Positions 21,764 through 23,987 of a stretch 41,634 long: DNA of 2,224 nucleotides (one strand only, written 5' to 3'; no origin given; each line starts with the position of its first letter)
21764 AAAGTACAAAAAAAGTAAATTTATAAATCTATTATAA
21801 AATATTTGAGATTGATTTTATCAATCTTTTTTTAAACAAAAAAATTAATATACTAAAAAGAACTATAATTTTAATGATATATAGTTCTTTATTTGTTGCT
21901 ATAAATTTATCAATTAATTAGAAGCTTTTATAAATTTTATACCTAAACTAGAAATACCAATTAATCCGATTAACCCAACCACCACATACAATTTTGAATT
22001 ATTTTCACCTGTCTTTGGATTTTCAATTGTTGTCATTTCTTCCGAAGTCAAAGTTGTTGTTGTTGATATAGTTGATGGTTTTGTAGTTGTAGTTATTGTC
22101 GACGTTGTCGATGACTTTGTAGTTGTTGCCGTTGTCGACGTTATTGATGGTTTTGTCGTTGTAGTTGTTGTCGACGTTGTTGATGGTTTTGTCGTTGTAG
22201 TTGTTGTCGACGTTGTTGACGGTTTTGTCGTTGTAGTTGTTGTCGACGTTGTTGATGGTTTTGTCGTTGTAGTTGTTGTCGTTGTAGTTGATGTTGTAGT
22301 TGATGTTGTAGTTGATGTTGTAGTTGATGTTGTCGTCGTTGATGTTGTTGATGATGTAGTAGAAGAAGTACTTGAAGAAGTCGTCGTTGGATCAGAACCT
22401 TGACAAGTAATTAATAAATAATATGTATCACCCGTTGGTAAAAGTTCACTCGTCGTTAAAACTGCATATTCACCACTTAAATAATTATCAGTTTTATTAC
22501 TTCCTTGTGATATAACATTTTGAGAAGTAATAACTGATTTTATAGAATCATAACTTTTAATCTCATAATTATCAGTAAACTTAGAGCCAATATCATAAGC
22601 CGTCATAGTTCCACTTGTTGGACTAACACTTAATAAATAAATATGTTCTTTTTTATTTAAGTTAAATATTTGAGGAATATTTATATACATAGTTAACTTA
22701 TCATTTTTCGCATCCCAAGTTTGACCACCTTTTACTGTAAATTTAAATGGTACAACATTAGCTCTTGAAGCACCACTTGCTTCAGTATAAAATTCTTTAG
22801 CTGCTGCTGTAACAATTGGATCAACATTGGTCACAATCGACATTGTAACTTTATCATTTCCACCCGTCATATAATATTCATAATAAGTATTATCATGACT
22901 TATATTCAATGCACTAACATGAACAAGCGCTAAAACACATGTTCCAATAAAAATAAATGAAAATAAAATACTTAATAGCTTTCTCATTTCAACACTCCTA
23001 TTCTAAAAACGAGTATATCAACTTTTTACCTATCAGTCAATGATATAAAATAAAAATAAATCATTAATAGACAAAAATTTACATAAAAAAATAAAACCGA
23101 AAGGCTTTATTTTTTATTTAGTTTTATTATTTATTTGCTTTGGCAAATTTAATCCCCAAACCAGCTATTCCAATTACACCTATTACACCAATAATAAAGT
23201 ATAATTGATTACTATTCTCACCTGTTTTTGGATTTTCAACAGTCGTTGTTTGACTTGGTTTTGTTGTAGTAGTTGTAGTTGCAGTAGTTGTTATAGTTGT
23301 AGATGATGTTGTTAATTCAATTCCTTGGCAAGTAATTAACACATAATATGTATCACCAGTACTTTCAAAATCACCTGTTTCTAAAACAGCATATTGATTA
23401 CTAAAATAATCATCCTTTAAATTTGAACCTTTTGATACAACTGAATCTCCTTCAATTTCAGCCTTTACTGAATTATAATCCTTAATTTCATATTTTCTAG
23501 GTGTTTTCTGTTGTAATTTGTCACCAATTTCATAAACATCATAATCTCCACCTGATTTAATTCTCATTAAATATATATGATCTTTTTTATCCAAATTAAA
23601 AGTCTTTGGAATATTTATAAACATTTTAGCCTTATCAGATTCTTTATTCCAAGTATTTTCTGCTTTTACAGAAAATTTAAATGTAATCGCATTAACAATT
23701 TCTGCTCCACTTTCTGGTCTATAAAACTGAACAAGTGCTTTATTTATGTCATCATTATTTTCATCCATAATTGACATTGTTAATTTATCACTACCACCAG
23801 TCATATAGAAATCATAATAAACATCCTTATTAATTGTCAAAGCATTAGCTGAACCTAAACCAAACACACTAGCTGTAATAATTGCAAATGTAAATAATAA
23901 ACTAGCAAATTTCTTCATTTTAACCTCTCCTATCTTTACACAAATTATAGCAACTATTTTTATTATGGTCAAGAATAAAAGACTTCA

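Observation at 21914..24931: Class B sortase locus with two paralogous NPKTG-anchored proteins carrying an unassigned domain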

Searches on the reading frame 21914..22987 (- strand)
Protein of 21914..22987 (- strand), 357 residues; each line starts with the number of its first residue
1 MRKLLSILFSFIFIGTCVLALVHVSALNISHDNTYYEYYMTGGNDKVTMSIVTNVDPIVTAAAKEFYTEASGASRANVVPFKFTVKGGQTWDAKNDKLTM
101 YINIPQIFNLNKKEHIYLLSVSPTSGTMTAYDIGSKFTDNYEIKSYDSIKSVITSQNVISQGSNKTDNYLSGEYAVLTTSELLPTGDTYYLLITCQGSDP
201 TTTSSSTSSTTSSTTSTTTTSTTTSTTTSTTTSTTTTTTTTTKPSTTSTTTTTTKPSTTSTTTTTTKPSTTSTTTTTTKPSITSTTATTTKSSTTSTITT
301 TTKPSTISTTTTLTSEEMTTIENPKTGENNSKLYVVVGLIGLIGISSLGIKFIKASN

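Call 3: search_protein_families(library=pfam, proteins=[window:21914-22987:-], max_evalue=1)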
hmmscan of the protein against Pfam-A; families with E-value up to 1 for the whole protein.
window:21914-22987:- (357 aa): 0 families

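Call 4: search_protein_families(library=ncbifam, proteins=[window:21914-22987:-], max_evalue=1)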
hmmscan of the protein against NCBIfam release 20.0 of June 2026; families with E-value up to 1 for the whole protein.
window:21914-22987:- (357 aa): 4 families
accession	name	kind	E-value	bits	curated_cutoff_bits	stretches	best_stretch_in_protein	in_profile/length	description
TIGR01167.1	LPXTG_anchor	domain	0.0009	19.8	15.9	1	324-351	3-29/34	LPXTG cell wall anchor domain-containing protein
NF033761.1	gliding_GltJ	equivalog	0.071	12.2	450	1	205-307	404-510/671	adventurous gliding motility protein GltJ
NF047351.1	lipase_YSIRK_Sa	exception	0.19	10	650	1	209-316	77-184/704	YSIRK-targeted triacylglycerol lipase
NF004561.0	PRK05901.1-3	equivalog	0.34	9.9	582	1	206-312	52-156/537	RNA polymerase sigma factor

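Call 62: search_protein_families(library=padloc, proteins=[window:21914-22987:-], max_evalue=0.01)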
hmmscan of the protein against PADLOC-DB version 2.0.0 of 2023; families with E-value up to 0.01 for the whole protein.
window:21914-22987:- (357 aa): 0 families

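Call 63: search_protein_families(library=phrogs, proteins=[window:21914-22987:-], max_evalue=0.01)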
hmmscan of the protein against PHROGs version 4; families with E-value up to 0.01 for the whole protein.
window:21914-22987:- (357 aa): 0 families

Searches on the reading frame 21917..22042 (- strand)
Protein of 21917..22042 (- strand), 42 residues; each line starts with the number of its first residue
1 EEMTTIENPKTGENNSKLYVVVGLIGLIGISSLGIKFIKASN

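Call 56: find_homologous_proteins(query=A6, max_evalue=0.01)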
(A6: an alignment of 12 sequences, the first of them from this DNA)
Query A6 (12 sequences) (42 aa, profile of the alignment): 2 proteins with E <= 0.01 among 4020 candidates.
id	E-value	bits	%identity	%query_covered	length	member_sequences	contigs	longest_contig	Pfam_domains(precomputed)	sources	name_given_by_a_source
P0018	3.1e-20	89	56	86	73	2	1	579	-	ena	-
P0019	1.7e-8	52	53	90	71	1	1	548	-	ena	-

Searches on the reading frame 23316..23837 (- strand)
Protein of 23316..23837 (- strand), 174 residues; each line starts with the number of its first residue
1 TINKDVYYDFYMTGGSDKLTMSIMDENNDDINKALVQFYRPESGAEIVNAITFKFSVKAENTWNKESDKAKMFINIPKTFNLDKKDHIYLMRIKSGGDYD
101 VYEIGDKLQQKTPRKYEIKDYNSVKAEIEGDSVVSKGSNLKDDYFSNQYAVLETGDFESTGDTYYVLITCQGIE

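Call 66: predict_structure(alignment_id=A7)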
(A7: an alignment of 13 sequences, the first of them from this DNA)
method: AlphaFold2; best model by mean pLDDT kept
length: 174 residues; sequences in the alignment: 13
mean_pLDDT: 84.6   pTM: 0.83
mean pLDDT of the five models: 84.6, 84.2, 83.6, 83.3, 82.8
residues with pLDDT >= 90: 83; 70-90: 66; 50-70: 20; < 50: 5
segments of 3 or more residues with pLDDT < 50: 109-112
pLDDT, mean of each block of 10 residues (from residue 1): 70 93 85 83 74 94 95 91 82 87 63 75 95 89 87 94 91 60
secondary structure, 60 per line:
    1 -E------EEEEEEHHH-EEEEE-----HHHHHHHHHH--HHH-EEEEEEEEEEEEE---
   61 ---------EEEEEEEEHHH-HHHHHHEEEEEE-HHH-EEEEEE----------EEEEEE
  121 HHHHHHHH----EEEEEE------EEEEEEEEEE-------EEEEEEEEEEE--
elements in order: E9-14 E19-23 H29-38 E45-57 E70-77 H82-87 E88-93 E99-104 E115-120 H121-128 E133-138 E145-154 E162-172

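Call 69: fold_search(model_id=the predicted structure, library=pdb)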
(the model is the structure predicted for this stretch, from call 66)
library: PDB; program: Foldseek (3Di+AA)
matches with E <= 10: 687; with E <= 0.001: 0
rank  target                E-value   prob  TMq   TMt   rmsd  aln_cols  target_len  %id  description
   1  7ej4_C                2.8e-02  0.05  0.12  0.04  19.2       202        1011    9  Cryo-EM structure of SARS-CoV-2 spike in complex with a neutralizing antibody RBD-chAb-25 (released 2021-06-23)
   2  8xlm_A                5.4e-02  0.04  0.12  0.03  20.0       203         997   10  Structure of the SARS-CoV-2 EG.5.1 spike glycoprotein in complex with ACE2 (1-up state) (released 2024-05-01)
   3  8xln_A                5.7e-02  0.03  0.10  0.10  20.4       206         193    8  Structure of the SARS-CoV-2 EG.5.1 spike RBD in complex with ACE2 (released 2024-05-01)
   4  9jmj_B                7.3e-02  0.04  0.12  0.11  20.6       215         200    8  Cryo-EM structure of the GD-BatCoV (BtCoV/Ii/GD/2014-422) RBD in complex with human DPP4 (released 2025-06-18)
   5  9kra_A                9.2e-02  0.08  0.18  0.17  18.2       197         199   13  The RBD of HKU5 complex with Pipistrellus abramus ACE2 (released 2025-11-05)
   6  8woy_B                1.1e-01  0.03  0.11  0.10  20.2       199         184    8  Cryo-EM structure of SARS-CoV-2 Omicron BA.4/5 RBD in complex with rabbit ACE2 (local refinement) (released 2023-12-13)
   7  7ej4_B                1.1e-01  0.03  0.11  0.04  19.8       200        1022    8  Cryo-EM structure of SARS-CoV-2 spike in complex with a neutralizing antibody RBD-chAb-25 (released 2021-06-23)
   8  4l72_B                1.2e-01  0.04  0.12  0.11  19.8       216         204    9  Crystal structure of MERS-CoV complexed with human DPP4 (released 2013-08-21)
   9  7r14_A                1.2e-01  0.03  0.11  0.04  18.5       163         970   12  Alpha Variant SARS-CoV-2 Spike with 1 Erect RBD (released 2022-03-09)
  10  7r18_A                1.3e-01  0.02  0.10  0.03  17.9       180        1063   11  Mink Variant SARS-CoV-2 Spike in Closed conformation (released 2022-03-09)
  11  8uk1_B                1.5e-01  0.03  0.12  0.03  19.3       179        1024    9  SARS-CoV-2 Omicron-XBB.1.16 3-RBD-down Spike Protein Trimer consensus (S-RRAR-Omicron-XBB.1.16) (released 2024-06-12)
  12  6bhv_C                1.6e-01  0.23  0.29  0.24  16.9       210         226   10  Human PARP-1 bound to NAD+ analog benzamide adenine dinucleotide (BAD) (released 2018-02-28)
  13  7v6n_B                1.6e-01  0.05  0.15  0.05  18.7       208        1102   10  MERS S ectodomain trimer in complex with neutralizing antibody 111 state1 (released 2022-09-14)
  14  7sxu_A                1.7e-01  0.04  0.15  0.04  19.9       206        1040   12  Cryo-EM structure of the SARS-CoV-2 D614G,N501Y,E484K mutant spike protein ectodomain (released 2021-12-29)
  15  7sy4_B                1.7e-01  0.03  0.14  0.13  18.5       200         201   12  Cryo-EM structure of the SARS-CoV-2 D614G,N501Y,E484K mutant spike protein ectodomain bound to human ACE2 ectodomain ( (released 2021-12-29)
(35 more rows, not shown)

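Call 76: search_dna_similar(query=window:23316-23837:-, collection=phages, mode=protein, max_evalue=0.01)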
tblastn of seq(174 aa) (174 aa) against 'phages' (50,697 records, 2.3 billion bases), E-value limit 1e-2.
No match.

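Call 77: search_dna_similar(query=window:23316-23837:-, collection=plasmids, mode=protein, max_evalue=0.01)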
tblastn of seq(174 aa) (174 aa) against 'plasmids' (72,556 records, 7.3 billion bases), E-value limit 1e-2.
No match.
